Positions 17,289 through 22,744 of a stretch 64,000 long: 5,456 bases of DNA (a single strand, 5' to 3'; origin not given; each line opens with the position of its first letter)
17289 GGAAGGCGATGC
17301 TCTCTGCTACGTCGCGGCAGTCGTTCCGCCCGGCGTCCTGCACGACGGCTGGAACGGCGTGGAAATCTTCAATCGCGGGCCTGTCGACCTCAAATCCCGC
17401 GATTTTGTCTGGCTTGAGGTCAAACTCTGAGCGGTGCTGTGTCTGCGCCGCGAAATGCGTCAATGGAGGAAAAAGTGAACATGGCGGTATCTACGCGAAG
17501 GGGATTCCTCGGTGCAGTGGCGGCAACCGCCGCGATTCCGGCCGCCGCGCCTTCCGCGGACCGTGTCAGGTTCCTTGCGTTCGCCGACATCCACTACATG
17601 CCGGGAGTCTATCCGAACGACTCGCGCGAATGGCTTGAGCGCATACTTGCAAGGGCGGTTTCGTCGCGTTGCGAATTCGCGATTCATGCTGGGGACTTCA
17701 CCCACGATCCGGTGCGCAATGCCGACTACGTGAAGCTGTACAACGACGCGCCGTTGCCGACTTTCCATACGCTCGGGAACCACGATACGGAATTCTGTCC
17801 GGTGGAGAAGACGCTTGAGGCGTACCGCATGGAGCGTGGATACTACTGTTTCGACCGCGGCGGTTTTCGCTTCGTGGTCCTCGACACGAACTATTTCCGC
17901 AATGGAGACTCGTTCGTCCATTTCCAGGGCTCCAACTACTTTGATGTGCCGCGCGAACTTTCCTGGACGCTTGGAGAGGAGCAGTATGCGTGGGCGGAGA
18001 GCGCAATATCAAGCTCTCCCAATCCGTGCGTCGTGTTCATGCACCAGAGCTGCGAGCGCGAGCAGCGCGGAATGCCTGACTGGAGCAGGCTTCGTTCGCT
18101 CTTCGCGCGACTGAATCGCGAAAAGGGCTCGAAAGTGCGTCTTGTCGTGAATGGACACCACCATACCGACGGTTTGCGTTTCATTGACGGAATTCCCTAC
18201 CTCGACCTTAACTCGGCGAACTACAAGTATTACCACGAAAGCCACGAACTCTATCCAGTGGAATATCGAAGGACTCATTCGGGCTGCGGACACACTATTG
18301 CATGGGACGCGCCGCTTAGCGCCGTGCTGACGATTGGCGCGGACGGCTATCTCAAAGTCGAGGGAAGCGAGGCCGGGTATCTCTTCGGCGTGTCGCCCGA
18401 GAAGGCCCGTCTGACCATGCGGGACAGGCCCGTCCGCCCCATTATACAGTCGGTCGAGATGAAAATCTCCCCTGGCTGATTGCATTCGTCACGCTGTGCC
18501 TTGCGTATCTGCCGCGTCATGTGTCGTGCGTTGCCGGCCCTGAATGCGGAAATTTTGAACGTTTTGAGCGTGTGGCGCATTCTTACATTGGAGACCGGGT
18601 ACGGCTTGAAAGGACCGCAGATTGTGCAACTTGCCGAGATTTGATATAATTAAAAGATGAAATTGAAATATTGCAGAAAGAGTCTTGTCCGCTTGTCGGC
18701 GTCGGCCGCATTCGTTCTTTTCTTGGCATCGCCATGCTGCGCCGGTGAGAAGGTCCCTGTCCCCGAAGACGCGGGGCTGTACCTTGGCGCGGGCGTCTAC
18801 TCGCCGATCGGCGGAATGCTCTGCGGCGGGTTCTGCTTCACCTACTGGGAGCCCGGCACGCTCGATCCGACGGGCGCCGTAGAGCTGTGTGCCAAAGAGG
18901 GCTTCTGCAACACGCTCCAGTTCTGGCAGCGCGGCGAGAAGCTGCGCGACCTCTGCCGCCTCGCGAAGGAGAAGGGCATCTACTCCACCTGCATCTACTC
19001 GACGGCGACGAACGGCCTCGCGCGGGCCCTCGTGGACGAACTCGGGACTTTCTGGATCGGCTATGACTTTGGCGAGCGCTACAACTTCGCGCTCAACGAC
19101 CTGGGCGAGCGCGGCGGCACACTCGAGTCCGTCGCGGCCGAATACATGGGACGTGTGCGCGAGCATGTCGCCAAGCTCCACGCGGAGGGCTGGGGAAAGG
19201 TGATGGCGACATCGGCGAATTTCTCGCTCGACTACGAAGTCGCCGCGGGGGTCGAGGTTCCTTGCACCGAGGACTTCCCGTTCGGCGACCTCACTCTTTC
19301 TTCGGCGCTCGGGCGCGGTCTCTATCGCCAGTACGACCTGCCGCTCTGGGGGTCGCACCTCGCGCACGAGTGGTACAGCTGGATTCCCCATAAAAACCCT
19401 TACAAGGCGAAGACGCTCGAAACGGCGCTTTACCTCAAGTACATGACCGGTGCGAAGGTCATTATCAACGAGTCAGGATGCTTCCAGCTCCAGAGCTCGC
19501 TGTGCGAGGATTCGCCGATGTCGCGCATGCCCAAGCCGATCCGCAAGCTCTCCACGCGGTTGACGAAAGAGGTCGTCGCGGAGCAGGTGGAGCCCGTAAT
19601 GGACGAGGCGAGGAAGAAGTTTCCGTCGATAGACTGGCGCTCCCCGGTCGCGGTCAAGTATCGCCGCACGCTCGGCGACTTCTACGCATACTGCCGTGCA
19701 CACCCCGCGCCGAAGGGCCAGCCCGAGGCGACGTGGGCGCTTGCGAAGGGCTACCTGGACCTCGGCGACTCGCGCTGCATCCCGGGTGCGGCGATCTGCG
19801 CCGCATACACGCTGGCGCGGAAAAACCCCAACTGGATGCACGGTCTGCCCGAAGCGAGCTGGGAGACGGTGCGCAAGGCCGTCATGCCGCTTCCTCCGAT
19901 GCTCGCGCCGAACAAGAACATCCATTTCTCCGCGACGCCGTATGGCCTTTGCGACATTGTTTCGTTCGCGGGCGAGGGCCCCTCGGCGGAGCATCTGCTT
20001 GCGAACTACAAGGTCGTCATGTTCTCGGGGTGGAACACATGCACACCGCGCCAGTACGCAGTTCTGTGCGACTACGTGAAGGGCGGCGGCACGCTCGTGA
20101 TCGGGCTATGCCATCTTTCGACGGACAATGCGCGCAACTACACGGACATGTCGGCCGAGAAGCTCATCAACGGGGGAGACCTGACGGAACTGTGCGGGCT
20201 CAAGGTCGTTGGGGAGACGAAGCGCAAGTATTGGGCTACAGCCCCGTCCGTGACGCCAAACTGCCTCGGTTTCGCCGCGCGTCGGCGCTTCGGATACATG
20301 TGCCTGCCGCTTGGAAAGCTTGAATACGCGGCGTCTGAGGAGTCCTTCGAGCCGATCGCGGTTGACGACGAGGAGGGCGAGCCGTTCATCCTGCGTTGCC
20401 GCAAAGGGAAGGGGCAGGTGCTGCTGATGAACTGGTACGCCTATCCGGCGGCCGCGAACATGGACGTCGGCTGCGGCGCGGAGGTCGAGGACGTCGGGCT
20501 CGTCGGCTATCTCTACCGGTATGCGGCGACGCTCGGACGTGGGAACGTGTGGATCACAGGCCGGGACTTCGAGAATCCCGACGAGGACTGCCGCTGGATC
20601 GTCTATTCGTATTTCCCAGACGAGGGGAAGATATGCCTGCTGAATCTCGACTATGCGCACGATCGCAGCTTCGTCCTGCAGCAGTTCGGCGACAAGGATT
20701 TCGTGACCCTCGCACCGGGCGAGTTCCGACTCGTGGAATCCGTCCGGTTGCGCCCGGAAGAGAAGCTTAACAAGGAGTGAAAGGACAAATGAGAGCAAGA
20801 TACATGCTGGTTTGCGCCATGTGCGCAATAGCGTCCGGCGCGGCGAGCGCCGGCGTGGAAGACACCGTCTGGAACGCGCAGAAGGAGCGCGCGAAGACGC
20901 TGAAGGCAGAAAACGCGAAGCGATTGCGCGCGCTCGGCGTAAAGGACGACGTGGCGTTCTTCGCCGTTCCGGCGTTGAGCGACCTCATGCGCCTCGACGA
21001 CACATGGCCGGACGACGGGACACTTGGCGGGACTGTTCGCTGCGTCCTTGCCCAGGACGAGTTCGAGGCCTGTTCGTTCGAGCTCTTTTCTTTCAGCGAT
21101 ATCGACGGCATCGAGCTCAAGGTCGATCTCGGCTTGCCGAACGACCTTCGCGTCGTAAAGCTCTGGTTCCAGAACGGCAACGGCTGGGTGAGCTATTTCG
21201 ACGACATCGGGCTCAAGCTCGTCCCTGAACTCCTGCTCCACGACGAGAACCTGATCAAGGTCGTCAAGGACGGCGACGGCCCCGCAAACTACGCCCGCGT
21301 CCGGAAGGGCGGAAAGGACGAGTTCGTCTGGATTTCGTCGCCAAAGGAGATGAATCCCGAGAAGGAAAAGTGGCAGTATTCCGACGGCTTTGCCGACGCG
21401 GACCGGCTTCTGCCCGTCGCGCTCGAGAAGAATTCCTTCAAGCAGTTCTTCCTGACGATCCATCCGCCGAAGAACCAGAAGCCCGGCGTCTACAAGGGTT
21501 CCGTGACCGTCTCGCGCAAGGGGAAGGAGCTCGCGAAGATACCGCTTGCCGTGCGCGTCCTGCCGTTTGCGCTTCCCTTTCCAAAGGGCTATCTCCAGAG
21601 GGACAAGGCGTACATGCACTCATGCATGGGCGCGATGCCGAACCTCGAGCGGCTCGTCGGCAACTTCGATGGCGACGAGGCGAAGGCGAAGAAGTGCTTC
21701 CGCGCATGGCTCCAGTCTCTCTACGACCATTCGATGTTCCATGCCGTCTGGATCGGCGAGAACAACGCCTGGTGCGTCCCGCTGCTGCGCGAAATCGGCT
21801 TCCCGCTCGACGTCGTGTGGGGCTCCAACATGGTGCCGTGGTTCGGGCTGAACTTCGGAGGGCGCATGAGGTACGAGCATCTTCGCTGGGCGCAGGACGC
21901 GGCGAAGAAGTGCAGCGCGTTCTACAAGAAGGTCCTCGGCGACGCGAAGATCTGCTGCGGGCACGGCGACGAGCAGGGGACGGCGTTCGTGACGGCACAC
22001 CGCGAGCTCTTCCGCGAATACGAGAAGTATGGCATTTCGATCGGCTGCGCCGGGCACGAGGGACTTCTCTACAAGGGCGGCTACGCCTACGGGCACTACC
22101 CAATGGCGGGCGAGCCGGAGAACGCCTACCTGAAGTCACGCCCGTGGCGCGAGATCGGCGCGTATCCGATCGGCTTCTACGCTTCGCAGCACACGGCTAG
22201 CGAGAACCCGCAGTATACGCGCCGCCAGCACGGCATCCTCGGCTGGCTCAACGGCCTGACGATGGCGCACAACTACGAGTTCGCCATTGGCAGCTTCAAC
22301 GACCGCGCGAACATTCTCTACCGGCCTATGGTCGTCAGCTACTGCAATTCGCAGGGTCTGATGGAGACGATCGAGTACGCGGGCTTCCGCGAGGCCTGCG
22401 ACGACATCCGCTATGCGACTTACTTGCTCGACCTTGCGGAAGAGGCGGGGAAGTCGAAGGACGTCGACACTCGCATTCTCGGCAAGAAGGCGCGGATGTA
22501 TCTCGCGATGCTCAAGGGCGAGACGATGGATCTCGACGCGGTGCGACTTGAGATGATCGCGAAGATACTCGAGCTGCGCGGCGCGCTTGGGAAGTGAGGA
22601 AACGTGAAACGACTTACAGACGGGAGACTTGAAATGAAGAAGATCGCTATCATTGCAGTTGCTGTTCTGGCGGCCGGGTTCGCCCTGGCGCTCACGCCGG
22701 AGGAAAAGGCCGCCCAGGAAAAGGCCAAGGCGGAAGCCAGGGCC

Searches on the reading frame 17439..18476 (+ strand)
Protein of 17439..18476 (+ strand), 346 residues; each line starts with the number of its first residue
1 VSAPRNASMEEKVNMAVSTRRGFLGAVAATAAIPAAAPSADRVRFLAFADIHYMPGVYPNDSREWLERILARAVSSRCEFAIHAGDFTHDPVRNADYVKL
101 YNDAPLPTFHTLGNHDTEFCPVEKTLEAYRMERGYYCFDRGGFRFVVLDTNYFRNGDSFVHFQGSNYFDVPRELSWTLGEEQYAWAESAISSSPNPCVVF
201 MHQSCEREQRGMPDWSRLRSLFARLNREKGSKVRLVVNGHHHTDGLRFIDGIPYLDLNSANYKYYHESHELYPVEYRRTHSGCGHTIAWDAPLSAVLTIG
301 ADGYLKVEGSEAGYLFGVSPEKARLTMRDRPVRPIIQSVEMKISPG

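Call 8: search_protein_families(library=pfam, proteins=[window:17439-18476:+], max_evalue=0.01)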
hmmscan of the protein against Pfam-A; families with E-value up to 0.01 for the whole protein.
window:17439-18476:+ (346 aa): 2 families
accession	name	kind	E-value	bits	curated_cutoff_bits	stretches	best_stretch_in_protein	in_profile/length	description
PF00149.33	Metallophos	-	6.6e-13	49.9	21.5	1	44-243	2-190/191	Calcineurin-like phosphoesterase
PF12850.12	Metallophos_2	-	7.1e-05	23.3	27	1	45-250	3-125/154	Calcineurin-like phosphoesterase superfamily domain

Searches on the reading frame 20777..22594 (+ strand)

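Call 8: search_protein_families(library=pfam, proteins=[window:20777-22594:+], max_evalue=0.01)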
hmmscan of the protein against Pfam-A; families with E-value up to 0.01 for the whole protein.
window:20777-22594:+ (606 aa): 1 family
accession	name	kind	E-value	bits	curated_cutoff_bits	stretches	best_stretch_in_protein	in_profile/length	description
PF22680.2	Glyco_hydro_123_N_2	-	0.0056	17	27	0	209-246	104-141/142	Glycoside hydrolase 123 N-terminal domain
